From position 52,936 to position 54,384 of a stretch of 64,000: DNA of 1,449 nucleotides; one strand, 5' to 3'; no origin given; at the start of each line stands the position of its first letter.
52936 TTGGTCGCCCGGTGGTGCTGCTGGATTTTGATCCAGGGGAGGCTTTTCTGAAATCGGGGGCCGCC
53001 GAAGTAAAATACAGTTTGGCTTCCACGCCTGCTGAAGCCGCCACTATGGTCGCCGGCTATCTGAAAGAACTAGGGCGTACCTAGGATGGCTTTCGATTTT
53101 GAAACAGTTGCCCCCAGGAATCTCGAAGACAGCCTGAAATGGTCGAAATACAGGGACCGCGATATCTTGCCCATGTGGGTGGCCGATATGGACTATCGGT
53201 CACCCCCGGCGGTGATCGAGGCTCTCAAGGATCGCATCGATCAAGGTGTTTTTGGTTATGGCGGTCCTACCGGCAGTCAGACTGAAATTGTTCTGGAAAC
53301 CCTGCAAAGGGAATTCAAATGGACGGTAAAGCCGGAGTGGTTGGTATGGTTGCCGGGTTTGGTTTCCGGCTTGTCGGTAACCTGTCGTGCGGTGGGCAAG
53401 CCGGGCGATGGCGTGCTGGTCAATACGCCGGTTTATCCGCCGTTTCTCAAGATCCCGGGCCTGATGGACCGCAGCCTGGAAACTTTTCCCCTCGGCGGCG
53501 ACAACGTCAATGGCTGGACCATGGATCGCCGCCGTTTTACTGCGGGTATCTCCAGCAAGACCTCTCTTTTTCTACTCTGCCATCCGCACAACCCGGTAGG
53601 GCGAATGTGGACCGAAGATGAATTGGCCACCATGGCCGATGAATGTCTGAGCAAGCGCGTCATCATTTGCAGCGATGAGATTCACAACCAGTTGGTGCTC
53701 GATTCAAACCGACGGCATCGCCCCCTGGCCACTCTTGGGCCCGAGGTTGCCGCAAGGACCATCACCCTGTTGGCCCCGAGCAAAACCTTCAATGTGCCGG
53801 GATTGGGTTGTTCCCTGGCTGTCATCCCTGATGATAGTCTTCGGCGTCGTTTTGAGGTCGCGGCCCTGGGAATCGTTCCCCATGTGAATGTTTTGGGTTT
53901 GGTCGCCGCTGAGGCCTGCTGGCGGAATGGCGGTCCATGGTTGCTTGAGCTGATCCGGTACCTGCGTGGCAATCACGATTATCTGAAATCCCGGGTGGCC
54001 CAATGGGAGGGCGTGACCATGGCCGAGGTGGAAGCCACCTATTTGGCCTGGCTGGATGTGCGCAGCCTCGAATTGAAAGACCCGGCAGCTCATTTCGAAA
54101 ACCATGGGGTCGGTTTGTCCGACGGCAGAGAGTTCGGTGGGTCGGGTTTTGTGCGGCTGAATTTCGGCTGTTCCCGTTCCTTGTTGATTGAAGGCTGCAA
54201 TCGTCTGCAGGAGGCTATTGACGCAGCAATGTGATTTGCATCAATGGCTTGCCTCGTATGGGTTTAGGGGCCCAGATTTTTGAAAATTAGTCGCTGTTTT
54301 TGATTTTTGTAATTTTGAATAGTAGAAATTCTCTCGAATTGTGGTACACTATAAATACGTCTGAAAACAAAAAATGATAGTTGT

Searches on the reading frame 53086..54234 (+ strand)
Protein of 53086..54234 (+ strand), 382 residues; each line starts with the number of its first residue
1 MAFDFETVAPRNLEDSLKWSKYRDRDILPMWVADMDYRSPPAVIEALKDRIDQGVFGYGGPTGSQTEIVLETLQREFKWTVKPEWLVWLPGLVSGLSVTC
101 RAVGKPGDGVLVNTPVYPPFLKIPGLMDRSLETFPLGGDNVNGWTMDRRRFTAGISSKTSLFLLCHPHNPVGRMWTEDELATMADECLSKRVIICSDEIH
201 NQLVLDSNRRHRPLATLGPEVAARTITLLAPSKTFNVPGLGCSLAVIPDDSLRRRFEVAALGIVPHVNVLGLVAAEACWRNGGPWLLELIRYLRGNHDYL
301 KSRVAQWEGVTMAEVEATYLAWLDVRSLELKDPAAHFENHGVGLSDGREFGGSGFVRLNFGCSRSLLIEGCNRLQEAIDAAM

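Call 30: search_protein_families(library=pfam, proteins=[window:53086-54234:+], max_evalue=0.00001)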
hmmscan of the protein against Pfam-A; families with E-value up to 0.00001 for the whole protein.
window:53086-54234:+ (382 aa): 1 family
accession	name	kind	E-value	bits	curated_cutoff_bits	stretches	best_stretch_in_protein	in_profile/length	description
PF00155.27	Aminotran_1_2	-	7.2e-29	101.5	19.7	1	33-374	9-361/361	Aminotransferase class I and II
